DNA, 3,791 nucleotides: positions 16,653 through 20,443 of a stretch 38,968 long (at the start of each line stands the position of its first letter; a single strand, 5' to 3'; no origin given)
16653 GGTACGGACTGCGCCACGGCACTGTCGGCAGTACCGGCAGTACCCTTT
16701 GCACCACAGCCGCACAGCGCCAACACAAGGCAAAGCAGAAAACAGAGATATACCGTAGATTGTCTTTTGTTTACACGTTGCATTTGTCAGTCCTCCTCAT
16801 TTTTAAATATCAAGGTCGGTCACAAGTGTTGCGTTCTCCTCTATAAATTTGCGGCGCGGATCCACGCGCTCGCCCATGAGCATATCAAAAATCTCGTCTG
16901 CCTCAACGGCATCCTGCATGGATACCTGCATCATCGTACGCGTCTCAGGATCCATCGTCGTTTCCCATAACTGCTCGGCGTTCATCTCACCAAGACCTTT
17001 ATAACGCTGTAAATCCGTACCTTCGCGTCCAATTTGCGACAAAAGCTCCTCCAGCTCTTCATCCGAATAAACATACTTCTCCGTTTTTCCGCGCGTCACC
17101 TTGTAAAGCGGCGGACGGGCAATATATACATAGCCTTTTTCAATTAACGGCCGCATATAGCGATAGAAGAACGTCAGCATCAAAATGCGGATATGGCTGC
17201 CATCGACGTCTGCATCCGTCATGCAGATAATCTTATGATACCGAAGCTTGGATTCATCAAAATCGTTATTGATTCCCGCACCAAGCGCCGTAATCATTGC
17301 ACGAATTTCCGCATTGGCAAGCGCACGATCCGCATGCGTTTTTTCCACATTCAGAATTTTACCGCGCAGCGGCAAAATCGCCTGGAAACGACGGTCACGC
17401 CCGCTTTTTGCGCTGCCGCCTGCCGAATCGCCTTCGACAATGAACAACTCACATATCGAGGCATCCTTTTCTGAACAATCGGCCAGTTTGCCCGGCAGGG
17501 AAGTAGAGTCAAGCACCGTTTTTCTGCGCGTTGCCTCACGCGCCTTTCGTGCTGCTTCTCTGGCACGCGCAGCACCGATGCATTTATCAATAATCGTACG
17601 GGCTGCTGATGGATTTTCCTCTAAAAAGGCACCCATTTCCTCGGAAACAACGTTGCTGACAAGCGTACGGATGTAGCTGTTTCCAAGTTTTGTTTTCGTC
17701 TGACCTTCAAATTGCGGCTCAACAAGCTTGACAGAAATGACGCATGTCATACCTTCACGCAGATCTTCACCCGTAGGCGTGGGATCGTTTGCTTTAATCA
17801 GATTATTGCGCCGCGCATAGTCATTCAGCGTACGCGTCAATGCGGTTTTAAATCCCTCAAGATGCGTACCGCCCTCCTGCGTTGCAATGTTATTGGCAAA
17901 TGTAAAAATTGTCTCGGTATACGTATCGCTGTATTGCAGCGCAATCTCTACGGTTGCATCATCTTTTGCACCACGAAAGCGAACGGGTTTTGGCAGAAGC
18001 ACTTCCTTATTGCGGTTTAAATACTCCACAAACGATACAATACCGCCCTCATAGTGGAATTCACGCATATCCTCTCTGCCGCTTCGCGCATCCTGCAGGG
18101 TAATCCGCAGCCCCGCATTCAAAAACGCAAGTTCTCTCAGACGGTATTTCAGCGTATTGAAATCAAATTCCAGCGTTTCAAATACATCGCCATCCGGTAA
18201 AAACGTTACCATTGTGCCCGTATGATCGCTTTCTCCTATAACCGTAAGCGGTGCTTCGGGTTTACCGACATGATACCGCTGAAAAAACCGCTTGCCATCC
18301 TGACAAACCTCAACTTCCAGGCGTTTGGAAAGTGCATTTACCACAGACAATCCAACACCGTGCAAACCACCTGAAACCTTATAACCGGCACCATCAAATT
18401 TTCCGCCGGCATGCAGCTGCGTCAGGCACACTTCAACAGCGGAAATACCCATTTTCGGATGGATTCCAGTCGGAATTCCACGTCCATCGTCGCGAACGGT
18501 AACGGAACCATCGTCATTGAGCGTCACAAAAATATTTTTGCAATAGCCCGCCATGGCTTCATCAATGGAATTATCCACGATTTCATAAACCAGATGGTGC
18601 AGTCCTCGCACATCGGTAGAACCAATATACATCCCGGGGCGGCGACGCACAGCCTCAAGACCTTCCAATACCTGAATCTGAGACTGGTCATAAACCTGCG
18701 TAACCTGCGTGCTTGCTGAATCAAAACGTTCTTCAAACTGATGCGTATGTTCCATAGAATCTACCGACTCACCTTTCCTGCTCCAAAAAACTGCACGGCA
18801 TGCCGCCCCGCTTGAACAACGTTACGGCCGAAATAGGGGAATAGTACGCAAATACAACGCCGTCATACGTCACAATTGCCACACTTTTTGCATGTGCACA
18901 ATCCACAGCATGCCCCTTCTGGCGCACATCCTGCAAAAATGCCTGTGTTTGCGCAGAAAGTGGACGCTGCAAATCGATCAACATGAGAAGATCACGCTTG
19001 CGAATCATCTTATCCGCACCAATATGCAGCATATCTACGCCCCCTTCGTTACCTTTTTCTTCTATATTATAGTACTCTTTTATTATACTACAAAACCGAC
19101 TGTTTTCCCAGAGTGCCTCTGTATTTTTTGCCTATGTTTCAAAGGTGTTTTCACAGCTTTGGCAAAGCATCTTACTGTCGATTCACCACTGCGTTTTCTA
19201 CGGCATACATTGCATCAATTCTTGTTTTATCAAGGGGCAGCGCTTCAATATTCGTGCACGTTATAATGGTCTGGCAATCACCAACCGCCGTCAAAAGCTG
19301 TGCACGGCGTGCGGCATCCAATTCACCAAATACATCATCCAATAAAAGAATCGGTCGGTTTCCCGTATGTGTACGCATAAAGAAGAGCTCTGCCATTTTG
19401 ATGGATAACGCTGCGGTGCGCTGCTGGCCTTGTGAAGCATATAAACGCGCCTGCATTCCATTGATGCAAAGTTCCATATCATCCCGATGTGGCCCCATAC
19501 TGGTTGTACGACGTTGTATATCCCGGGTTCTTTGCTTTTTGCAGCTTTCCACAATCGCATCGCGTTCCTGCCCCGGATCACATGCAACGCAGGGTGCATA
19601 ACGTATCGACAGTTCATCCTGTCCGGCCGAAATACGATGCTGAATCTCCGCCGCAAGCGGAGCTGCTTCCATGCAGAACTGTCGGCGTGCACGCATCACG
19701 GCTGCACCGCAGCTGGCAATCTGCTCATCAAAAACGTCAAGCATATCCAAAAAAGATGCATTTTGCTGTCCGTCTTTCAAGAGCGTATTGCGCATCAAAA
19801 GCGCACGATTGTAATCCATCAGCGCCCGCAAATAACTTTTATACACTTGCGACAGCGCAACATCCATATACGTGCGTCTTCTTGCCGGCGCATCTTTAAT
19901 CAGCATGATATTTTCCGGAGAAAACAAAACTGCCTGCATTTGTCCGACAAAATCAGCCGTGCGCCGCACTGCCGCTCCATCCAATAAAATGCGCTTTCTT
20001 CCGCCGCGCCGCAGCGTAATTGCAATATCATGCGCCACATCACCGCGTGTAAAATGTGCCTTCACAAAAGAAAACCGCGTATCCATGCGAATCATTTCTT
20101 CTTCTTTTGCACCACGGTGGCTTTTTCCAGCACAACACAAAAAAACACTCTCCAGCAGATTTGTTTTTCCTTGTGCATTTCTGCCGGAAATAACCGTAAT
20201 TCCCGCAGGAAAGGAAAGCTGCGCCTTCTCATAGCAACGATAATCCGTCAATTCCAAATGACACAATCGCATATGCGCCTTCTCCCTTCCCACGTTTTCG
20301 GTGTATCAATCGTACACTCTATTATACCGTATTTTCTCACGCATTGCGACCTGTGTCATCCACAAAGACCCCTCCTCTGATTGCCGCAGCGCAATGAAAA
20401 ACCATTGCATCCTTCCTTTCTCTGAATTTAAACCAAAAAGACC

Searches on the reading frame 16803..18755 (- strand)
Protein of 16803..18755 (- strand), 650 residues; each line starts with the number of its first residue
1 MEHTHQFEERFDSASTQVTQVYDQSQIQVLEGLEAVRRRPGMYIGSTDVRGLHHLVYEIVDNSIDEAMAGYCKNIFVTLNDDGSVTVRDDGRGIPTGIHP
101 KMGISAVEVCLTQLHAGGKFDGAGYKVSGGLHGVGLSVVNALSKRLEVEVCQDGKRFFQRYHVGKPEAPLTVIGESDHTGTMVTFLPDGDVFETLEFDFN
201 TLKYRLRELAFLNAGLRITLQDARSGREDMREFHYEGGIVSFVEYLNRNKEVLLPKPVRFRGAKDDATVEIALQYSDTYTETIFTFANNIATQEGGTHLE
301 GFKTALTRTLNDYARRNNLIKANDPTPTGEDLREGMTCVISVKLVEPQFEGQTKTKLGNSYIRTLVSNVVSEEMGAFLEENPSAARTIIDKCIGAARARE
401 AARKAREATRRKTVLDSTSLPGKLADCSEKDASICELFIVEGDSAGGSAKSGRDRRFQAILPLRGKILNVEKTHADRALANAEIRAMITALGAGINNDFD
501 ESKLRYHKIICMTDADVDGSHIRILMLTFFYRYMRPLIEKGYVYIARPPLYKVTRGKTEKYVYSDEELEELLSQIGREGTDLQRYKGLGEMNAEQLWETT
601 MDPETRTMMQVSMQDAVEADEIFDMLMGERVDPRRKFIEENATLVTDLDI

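Call 49: find_homologous_proteins(query=window:16803-18755:-, max_evalue=1e-100)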
Query window:16803-18755:- (650 aa): 8000 proteins with E <= 1e-100 among 8000 candidates; the best 120 are listed.
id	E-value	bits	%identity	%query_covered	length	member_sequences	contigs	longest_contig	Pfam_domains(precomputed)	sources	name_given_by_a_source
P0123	0.0e+0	1466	100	100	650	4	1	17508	PF00986.27,PF02518.32,PF01751.29,PF00204.32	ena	-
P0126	0.0e+0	1257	87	98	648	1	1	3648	PF00986.27,PF02518.32,PF01751.29,PF00204.32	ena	-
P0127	0.0e+0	1254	87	98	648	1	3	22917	PF00986.27,PF02518.32,PF01751.29,PF00204.32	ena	-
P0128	0.0e+0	1254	87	98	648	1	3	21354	PF00986.27,PF02518.32,PF01751.29,PF00204.32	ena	-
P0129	0.0e+0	1253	87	98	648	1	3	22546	PF00986.27,PF02518.32,PF01751.29,PF00204.32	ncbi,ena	-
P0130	0.0e+0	1253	87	98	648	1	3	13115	PF00986.27,PF02518.32,PF01751.29,PF00204.32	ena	-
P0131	0.0e+0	1253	87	98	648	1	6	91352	PF00986.27,PF02518.32,PF01751.29,PF00204.32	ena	-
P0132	0.0e+0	1252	86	98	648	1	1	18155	PF00986.27,PF02518.32,PF01751.29,PF00204.32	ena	-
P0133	0.0e+0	1252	87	98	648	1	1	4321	PF00986.27,PF02518.32,PF01751.29,PF00204.32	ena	-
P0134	0.0e+0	1252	87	98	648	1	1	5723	PF00986.27,PF02518.32,PF01751.29,PF00204.32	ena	-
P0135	0.0e+0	1252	87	98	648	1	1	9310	PF00986.27,PF02518.32,PF01751.29,PF00204.32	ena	-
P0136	0.0e+0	1252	87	98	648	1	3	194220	PF00986.27,PF02518.32,PF01751.29,PF00204.32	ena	-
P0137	0.0e+0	1251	86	98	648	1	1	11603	PF00986.27,PF02518.32,PF01751.29,PF00204.32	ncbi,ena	-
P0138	0.0e+0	1250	87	98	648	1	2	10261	PF00986.27,PF02518.32,PF01751.29,PF00204.32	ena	-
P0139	0.0e+0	1249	84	100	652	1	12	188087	PF00986.27,PF02518.32,PF01751.29,PF00204.32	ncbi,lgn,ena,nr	ncbi:MAG: DNA topoisomerase (ATP-hydrolyzing) subunit B [Clostridia bacterium]|nr:DNA topoisomerase 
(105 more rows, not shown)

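Call 50: find_encoding_contigs(protein=P0136, flank=10000, max_places=1)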
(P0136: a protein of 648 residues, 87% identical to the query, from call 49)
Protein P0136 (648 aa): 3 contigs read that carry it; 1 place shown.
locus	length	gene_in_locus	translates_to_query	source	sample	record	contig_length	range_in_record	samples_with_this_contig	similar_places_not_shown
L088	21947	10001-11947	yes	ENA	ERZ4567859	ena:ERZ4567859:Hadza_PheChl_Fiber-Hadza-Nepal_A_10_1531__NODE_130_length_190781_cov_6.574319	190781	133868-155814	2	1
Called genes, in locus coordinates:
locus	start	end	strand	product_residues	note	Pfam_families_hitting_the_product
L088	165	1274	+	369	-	PF00712:DNA_pol3_beta, PF02767:DNA_pol3_beta_2, PF02768:DNA_pol3_beta_3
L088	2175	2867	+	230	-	-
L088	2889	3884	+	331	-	PF14057:GGGtGRT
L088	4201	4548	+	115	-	PF13560:HTH_31, PF12844:HTH_19, PF01381:HTH_3, PF13443:HTH_26 (weak)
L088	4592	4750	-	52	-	PF12441:CopG_antitoxin (weak), PF19891:DUF6364 (weak), PF01402:RHH_1 (weak), PF07878:RHH_5 (weak)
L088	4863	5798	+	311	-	-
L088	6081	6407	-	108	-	PF12844:HTH_19 (weak), PF13560:HTH_31, PF01381:HTH_3, PF13443:HTH_26 (weak)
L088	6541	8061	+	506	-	-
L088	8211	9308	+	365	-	PF02463:SMC_N, PF13476:AAA_23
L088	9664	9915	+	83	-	-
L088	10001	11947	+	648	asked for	PF02518:HATPase_c, PF00204:DNA_gyraseB, PF01751:Toprim, PF00986:DNA_gyraseB_C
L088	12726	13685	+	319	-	PF14257:DUF4349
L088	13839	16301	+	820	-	PF00521:DNA_topoisoIV, PF03989:DNA_gyraseA_C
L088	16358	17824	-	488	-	PF04326:SLFN_AlbA_2, PF13749:HATPase_c_4, PF21247:Fic-like_C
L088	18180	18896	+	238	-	PF03591:AzlC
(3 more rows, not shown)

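Call 51: find_encoding_contigs(protein=P0139, flank=10000, max_places=1)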
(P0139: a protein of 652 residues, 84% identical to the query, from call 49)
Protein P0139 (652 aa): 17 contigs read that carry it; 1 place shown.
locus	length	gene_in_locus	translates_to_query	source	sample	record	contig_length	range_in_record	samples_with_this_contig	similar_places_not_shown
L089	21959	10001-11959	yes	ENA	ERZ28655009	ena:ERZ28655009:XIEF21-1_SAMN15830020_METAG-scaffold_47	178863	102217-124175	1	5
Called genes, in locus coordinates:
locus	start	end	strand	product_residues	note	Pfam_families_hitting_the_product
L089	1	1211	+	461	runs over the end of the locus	PF10396:TrmE_N, PF12631:MnmE_helical, PF00350:Dynamin_N (faint), PF01926:MMR_HSR1, PF02421:FeoB_N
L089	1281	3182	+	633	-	PF01134:GIDA, PF21680:GIDA_C_1st, PF13932:SAM_GIDA_C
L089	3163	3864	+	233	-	PF02527:GidB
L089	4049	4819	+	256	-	PF00142:Fer4_NifH (weak), PF01656:CbiA, PF06564:CBP_BcsQ, PF09140:MipZ, PF10609:ParA, PF13614:AAA_31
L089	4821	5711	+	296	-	PF02195:ParB_N, PF17762:HTH_ParB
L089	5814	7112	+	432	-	PF11638:DnaA_N (weak), PF00308:Bac_DnaA, PF01695:IstB_IS21, PF13173:AAA_14 (weak), PF13401:AAA_22 (faint), PF00004:AAA, PF08299:Bac_DnaA_C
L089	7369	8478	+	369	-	PF00712:DNA_pol3_beta, PF02767:DNA_pol3_beta_2 (weak), PF00712:DNA_pol3_beta (weak), PF02767:DNA_pol3_beta_2, PF02768:DNA_pol3_beta_3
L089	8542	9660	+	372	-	PF02463:SMC_N, PF13175:AAA_15, PF13476:AAA_23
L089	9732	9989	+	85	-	PF04025:RemA-like (weak)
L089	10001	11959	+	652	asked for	PF02518:HATPase_c, PF00204:DNA_gyraseB, PF01751:Toprim, PF00986:DNA_gyraseB_C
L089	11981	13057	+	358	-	PF14257:DUF4349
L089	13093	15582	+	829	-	PF00521:DNA_topoisoIV, PF03989:DNA_gyraseA_C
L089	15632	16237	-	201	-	-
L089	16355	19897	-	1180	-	PF01855:POR_N, PF17147:PFOR_II, PF01558:POR, PF10371:EKR, PF12837:Fer4_6 (weak), PF12838:Fer4_7, PF13183:Fer4_8 (weak), PF02775:TPP_enzyme_C, +5 more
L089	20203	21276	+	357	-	PF00266:Aminotran_5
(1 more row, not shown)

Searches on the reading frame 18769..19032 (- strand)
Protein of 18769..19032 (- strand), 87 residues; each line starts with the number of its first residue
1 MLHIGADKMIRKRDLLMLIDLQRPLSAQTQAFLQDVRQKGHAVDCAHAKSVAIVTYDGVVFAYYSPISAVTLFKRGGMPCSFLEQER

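Call 45: search_protein_families(library=pfam, proteins=[window:18769-19032:-], max_evalue=0.01)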
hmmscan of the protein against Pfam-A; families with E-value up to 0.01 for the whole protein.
window:18769-19032:- (87 aa): 1 family
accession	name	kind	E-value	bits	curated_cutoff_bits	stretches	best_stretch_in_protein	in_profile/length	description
PF04025.18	RemA-like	-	3.3e-06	27.5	26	1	1-75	1-72/73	Extracellular matrix regulatory protein A-like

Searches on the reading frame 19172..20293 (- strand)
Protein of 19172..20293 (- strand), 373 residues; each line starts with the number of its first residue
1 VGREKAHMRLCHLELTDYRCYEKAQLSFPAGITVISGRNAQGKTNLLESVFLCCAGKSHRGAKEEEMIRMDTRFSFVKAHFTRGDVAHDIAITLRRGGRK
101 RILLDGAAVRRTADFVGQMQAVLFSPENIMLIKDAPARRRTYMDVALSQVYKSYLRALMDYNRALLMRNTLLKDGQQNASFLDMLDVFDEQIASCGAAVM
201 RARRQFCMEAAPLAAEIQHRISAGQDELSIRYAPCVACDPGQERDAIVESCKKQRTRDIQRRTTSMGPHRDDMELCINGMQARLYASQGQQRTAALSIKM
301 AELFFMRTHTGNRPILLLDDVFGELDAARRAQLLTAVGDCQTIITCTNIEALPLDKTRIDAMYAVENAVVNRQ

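Call 45: search_protein_families(library=pfam, proteins=[window:19172-20293:-], max_evalue=0.01)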
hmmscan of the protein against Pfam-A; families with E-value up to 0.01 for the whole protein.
window:19172-20293:- (373 aa): 4 families
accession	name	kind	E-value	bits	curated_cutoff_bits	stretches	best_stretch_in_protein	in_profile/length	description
PF02463.25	SMC_N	-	1.8e-16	60.7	40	1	11-353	3-203/220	RecF/RecN/SMC N terminal domain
PF13476.12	AAA_23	-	2.4e-11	45.1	27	1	13-101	2-86/201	AAA domain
PF13175.12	AAA_15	-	1.1e-06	29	32.1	1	8-49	1-42/374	AAA ATPase domain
PF13514.12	AAA_27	-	0.0025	17.9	22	1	8-50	1-46/206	AAA domain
